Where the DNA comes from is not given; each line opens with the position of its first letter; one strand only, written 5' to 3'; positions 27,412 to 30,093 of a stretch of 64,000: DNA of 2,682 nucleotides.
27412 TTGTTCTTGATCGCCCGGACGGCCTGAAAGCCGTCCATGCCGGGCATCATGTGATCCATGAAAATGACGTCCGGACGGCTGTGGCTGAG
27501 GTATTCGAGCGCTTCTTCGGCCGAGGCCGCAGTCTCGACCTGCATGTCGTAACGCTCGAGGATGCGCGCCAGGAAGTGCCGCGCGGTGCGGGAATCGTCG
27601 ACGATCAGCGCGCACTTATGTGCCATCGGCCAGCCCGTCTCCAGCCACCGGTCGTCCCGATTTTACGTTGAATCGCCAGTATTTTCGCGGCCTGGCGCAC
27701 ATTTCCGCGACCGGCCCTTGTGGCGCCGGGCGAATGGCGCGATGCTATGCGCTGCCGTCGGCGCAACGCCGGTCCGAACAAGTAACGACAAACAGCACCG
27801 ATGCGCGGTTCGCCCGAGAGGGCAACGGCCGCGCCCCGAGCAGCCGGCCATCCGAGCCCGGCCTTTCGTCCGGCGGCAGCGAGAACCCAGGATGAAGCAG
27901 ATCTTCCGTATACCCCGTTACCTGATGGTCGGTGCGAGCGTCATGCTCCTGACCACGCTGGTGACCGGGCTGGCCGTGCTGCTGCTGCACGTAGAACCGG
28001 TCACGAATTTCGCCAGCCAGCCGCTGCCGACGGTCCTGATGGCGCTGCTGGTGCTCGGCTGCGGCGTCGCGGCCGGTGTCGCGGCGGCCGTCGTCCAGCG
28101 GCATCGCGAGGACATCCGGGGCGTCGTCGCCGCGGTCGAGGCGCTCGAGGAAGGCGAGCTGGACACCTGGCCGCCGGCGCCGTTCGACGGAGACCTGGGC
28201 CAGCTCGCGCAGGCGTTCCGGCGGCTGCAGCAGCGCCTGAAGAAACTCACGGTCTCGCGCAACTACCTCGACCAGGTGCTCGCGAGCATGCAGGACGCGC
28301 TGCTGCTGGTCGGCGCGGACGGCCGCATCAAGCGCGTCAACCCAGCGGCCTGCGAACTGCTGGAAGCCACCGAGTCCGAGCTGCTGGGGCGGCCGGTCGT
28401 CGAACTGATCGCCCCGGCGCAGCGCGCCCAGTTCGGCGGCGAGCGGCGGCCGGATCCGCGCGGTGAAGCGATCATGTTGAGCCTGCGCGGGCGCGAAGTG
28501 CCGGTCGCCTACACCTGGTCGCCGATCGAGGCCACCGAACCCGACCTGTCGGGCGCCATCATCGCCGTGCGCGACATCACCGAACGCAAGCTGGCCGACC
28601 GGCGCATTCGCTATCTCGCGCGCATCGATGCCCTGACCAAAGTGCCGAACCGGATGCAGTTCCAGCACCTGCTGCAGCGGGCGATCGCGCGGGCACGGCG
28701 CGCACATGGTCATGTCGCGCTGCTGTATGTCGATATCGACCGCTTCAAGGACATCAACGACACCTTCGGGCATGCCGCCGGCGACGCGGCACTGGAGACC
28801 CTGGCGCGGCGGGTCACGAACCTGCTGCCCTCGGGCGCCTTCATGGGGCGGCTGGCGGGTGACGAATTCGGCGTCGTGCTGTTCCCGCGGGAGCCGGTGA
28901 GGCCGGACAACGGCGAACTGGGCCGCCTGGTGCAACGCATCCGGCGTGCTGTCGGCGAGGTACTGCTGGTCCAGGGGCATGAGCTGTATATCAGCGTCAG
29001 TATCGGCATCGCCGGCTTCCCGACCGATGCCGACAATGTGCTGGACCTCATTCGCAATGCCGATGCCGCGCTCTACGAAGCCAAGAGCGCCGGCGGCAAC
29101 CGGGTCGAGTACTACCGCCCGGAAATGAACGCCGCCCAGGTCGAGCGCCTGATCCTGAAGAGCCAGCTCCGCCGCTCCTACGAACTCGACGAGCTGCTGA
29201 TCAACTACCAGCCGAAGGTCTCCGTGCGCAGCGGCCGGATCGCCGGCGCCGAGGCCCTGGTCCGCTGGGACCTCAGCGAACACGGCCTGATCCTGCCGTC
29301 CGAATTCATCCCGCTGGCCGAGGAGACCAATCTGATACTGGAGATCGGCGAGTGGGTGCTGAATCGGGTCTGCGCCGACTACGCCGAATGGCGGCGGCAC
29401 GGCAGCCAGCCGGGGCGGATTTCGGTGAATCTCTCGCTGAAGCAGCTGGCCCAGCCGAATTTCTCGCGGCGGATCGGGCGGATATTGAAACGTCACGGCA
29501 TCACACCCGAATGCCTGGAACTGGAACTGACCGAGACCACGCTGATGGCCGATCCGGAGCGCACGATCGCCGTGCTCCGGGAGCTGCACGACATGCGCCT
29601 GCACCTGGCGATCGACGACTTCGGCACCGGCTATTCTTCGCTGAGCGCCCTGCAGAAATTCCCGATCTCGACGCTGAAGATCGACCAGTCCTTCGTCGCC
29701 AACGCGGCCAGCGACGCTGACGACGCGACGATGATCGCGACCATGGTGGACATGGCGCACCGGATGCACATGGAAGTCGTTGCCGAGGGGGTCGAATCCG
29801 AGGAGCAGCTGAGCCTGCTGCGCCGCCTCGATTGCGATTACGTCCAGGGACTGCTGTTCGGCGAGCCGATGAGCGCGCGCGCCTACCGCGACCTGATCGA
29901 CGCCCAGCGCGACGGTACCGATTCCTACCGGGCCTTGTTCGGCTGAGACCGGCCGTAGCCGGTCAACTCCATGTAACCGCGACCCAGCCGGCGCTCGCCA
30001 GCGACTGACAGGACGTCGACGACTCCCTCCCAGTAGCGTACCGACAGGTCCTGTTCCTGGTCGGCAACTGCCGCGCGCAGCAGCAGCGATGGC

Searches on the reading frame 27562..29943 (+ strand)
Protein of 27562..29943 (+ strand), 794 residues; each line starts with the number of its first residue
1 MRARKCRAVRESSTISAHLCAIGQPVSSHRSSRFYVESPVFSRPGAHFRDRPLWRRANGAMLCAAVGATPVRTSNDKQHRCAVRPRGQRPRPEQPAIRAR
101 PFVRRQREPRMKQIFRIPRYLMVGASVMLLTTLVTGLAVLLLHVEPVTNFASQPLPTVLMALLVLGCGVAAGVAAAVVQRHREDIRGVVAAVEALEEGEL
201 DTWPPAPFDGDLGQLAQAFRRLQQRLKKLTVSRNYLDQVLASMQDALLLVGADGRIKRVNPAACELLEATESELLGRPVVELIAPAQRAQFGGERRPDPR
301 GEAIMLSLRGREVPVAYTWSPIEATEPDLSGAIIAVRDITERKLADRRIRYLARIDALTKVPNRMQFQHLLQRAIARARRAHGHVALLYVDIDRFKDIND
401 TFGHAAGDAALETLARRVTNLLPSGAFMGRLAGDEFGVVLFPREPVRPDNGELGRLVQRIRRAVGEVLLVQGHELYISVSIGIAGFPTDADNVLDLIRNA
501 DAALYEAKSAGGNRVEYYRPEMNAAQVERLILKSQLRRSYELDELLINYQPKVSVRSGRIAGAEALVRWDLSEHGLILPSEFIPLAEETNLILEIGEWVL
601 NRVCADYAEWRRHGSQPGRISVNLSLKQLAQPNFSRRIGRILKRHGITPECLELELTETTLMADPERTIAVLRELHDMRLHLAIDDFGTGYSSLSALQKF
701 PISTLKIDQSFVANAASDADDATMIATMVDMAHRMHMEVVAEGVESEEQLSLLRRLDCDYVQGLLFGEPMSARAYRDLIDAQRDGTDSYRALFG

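Call 58: search_protein_families(library=pfam, proteins=[window:27562-29943:+], max_evalue=0.00001)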
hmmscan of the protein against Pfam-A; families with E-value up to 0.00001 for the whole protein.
window:27562-29943:+ (794 aa): 7 families
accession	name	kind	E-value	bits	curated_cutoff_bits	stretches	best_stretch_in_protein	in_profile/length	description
PF00563.25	EAL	-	1e-74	251.3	31.3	1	535-769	3-236/236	EAL domain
PF00990.26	GGDEF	-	9.5e-41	139.7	23.8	1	354-514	2-161/161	Diguanylate cyclase, GGDEF domain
PF08448.16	PAS_4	-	1.4e-09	38.6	23.1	1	241-343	2-109/110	PAS fold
PF13426.13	PAS_9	-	1.1e-08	35.8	27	1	245-341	2-103/103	PAS domain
PF00989.32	PAS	-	9e-08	32.6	22.6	1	236-339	3-113/113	PAS fold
PF13188.13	PAS_8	-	5.6e-06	26.5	21.8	0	235-281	2-48/65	PAS domain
PF00672.30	HAMP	-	9.9e-06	26.2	25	0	185-227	10-52/53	HAMP domain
